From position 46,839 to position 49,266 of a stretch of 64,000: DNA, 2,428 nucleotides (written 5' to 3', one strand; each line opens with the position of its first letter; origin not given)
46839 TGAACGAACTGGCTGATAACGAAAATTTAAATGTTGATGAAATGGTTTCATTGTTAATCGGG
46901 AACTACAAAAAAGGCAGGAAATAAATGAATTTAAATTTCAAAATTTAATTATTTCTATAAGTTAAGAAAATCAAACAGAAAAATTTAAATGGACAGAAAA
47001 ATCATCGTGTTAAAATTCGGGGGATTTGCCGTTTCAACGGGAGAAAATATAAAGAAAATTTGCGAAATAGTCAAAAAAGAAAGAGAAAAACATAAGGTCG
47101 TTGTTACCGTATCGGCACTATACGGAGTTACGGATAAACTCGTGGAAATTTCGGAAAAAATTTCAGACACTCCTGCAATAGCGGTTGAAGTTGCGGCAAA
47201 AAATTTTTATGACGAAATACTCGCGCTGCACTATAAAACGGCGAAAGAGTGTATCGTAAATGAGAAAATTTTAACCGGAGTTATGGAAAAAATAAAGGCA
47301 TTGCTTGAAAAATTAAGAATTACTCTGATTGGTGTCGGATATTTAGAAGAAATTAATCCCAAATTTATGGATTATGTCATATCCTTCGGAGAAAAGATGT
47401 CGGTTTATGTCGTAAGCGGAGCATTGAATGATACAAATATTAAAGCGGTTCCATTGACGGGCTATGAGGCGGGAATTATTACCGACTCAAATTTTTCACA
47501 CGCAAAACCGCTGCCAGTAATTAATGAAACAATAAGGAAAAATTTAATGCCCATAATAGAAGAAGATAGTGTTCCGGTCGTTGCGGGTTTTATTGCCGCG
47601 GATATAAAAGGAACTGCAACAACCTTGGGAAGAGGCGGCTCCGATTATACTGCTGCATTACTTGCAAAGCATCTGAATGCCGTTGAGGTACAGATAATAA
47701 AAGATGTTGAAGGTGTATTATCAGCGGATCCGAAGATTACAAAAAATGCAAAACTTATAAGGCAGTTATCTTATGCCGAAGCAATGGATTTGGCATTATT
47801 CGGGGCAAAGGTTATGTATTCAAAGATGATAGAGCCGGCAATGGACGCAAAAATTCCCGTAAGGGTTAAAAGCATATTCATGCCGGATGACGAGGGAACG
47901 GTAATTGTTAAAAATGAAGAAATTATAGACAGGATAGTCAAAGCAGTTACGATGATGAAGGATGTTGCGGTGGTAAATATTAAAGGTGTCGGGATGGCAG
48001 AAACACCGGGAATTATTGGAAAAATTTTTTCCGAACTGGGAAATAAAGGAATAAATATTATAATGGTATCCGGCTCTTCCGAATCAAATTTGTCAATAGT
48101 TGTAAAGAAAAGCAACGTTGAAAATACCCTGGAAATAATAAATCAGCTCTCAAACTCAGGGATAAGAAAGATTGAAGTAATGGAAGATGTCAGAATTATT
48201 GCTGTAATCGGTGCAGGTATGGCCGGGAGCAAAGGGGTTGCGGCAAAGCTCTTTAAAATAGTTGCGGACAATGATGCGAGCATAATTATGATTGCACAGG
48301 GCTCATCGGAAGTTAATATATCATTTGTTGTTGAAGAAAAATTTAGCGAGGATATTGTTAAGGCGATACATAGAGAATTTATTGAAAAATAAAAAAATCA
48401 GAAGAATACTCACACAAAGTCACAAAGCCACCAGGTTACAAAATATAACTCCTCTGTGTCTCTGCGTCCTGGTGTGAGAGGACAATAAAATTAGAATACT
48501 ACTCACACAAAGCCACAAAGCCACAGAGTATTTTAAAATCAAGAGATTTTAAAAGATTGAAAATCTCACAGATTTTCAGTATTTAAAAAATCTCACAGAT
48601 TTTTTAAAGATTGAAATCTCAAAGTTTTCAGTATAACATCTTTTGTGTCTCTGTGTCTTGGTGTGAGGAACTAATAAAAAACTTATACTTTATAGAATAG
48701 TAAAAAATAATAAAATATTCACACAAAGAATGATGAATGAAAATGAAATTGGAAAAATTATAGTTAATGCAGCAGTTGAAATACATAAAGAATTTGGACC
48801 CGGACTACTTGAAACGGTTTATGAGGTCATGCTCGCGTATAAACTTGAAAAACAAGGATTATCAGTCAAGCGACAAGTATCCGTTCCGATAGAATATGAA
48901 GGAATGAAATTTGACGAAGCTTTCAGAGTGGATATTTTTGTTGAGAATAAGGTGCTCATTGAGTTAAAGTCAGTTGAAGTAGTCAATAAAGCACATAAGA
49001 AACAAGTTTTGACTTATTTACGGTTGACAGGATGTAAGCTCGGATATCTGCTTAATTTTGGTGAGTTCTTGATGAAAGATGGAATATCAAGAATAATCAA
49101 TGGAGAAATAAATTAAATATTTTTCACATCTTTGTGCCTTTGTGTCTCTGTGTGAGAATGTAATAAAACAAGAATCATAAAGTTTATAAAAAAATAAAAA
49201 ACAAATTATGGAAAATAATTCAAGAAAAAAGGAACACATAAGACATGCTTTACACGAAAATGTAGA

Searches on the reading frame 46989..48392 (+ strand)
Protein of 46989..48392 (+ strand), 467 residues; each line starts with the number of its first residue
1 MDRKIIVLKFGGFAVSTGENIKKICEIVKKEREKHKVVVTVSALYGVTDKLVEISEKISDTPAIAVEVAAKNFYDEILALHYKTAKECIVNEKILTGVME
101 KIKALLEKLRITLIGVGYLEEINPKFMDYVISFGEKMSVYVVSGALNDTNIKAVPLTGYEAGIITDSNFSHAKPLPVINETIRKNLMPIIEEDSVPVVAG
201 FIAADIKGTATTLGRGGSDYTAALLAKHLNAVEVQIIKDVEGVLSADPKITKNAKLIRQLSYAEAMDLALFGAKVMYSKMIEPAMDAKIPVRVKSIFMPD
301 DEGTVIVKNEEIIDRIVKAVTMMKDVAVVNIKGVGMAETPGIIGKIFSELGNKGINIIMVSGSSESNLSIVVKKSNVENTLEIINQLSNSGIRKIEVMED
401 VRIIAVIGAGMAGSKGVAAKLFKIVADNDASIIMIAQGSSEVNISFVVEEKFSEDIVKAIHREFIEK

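Call 10: find_encoding_contigs(protein=window:46989-48392:+, flank=10000, max_places=6)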
Protein window:46989-48392:+ (467 aa): 3 contigs read that carry it; 2 places shown.
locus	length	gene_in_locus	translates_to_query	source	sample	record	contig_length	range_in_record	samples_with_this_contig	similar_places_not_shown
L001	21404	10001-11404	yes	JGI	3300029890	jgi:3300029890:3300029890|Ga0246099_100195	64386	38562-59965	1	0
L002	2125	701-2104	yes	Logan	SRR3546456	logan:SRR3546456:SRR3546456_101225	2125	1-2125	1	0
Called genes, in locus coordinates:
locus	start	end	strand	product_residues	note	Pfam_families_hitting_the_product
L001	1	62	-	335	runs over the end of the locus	-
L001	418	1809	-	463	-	PF01523:PmbA_TldD_1st, PF19290:PmbA_TldD_2nd, PF19289:PmbA_TldD_3rd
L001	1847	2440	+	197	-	PF12804:NTP_transf_3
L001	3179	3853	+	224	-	-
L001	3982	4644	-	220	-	PF04127:DFP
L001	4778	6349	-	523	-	-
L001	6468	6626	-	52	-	-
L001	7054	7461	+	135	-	PF01873:eIF-5_eIF-2B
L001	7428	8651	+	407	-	PF05496:RuvB_N (faint), PF13191:AAA_16 (faint), PF00004:AAA, PF07724:AAA_2, PF07728:AAA_5 (weak), PF17862:AAA_lid_3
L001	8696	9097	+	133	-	PF01934:HepT-like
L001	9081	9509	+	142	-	PF18765:Polbeta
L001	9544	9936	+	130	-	-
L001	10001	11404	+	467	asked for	PF00696:AA_kinase, PF13840:ACT_7, PF01842:ACT (weak), PF22468:ACT_9, PF01842:ACT (weak), PF13840:ACT_7 (weak), PF22468:ACT_9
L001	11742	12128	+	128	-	PF13366:PDDEXK_3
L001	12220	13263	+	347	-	PF00478:IMPDH (faint), PF01070:FMN_dh, PF01645:Glu_synthase (weak)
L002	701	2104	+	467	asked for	PF00696:AA_kinase, PF13840:ACT_7, PF01842:ACT (weak), PF22468:ACT_9, PF01842:ACT (weak), PF13840:ACT_7 (weak), PF22468:ACT_9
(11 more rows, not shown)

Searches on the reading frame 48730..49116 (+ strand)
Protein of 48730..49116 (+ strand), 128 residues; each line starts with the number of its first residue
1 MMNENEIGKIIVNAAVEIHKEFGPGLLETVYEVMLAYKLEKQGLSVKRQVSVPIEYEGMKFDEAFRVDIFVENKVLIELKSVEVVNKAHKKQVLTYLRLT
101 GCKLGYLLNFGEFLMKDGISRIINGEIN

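Call 20: search_protein_families(library=pfam, proteins=[window:48730-49116:+], max_evalue=0.001)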
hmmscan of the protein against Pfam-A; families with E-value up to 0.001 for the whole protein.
window:48730-49116:+ (128 aa): 1 family
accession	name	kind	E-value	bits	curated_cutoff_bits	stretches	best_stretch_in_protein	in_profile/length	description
PF13366.12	PDDEXK_3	-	7.1e-41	139.7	22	1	6-122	2-117/117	PD-(D/E)XK nuclease superfamily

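Call 31: find_homologous_proteins(query=window:48730-49113:+, max_evalue=1e-20)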
Query window:48730-49113:+ (128 aa): 5051 proteins with E <= 1e-20 among 5170 candidates; the best 120 are listed.
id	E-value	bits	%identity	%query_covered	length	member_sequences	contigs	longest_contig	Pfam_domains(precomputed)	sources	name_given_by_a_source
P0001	4.7e-75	267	100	100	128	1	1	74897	PF13366.13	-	-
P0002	2.2e-74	265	100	99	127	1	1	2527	PF13366.13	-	-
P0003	5.8e-74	264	99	100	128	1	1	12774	PF13366.13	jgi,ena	-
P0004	2.7e-73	262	99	99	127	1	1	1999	PF13366.13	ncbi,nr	ncbi:MAG: GxxExxY protein [Euryarchaeota archaeon HGW-Euryarchaeota-1]|nr:MAG: GxxExxY protein [Eury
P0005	6.4e-63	228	85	98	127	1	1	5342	PF13366.13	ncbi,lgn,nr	ncbi:MAG: GxxExxY protein [Nitrospinae bacterium]|nr:GxxExxY protein [Nitrospinota bacterium]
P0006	4.1e-62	226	83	99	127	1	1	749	PF13366.13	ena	-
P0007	8.2e-62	225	80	100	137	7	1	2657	PF13366.13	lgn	-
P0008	8.7e-62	225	83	98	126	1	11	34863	PF13366.13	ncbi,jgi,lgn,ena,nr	ncbi:MAG: GxxExxY protein [Armatimonadetes bacterium CG07_land_8_20_14_0_80_40_9]|nr:MAG: GxxExxY pr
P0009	1.5e-61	224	82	98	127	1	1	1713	PF13366.13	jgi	jgi:GxxExxY protein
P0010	1.7e-61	224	82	98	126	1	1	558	PF13366.13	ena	-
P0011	2.0e-61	223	80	99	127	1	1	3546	PF13366.13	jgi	jgi:GxxExxY protein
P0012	2.2e-61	223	80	99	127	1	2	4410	PF13366.13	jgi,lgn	-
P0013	7.4e-61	222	83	99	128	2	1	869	PF13366.13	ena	-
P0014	8.3e-61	221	82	98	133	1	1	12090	PF13366.13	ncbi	ncbi:MAG: GxxExxY protein [bacterium]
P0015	9.7e-61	221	83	99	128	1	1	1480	PF13366.13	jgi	jgi:GxxExxY protein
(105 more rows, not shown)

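Call 32: find_encoding_contigs(protein=P0003, flank=10000, max_places=6)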
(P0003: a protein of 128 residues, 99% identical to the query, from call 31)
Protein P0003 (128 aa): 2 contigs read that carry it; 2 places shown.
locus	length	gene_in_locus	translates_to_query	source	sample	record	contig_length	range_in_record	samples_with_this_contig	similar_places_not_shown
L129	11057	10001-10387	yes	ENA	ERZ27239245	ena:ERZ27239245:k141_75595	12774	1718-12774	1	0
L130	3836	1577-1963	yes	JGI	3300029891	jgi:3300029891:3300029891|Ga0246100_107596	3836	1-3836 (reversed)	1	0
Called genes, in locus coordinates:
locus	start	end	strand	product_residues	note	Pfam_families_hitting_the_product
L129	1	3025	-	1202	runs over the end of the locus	PF04434:SWIM (faint), PF00176:SNF2-rel_dom, PF04851:ResIII, PF00271:Helicase_C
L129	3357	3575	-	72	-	-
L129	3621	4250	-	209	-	PF24838:8xMP (weak)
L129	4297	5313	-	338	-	PF04055:Radical_SAM, PF13186:SPASM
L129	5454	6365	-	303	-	-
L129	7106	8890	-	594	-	PF13546:DDE_5 (faint)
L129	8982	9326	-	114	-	PF20586:DUF6788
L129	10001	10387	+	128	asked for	PF13366:PDDEXK_3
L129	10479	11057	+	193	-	?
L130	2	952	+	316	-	?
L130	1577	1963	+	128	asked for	PF13366:PDDEXK_3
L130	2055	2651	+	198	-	-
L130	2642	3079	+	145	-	PF00478:IMPDH (faint), PF01070:FMN_dh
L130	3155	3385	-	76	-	-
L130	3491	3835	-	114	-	?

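Call 33: find_encoding_contigs(protein=P0004, flank=10000, max_places=6)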
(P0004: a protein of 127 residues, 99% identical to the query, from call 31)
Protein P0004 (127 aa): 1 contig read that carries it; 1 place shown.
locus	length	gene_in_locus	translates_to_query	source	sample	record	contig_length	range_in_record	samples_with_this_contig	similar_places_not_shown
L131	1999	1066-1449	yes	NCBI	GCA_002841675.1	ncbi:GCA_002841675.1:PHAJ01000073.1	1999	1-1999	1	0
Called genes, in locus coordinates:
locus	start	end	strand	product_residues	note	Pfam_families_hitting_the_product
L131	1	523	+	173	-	PF13840:ACT_7, PF01842:ACT (weak), PF22468:ACT_9, PF13840:ACT_7, PF01842:ACT (weak), PF22468:ACT_9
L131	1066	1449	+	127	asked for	PF13366:PDDEXK_3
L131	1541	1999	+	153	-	?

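Call 42: search_protein_families(library=pfam, proteins=[L129:7106-8890:-, L129:8982-9326:-, L129:5454-6365:-], max_evalue=0.01)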
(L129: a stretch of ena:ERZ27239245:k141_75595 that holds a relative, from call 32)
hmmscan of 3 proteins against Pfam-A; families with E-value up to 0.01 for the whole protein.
L129:7106-8890:- (594 aa): 3 families
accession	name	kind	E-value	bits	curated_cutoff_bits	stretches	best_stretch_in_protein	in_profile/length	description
PF13546.12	DDE_5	-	6e-07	29.7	27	1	135-269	77-214/272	DDE superfamily endonuclease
PF01609.27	DDE_Tnp_1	-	0.0025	18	23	1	439-532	125-197/200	Transposase DDE domain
PF16736.11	sCache_like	-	0.0054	17.5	27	0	397-432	43-81/117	Single Cache-like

L129:8982-9326:- (114 aa): 1 family
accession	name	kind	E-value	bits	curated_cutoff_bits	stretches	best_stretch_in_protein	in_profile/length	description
PF20586.3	DUF6788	-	2.7e-21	76.1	27.2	1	11-106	4-99/103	Family of unknown function (DUF6788)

L129:5454-6365:- (303 aa): 0 families
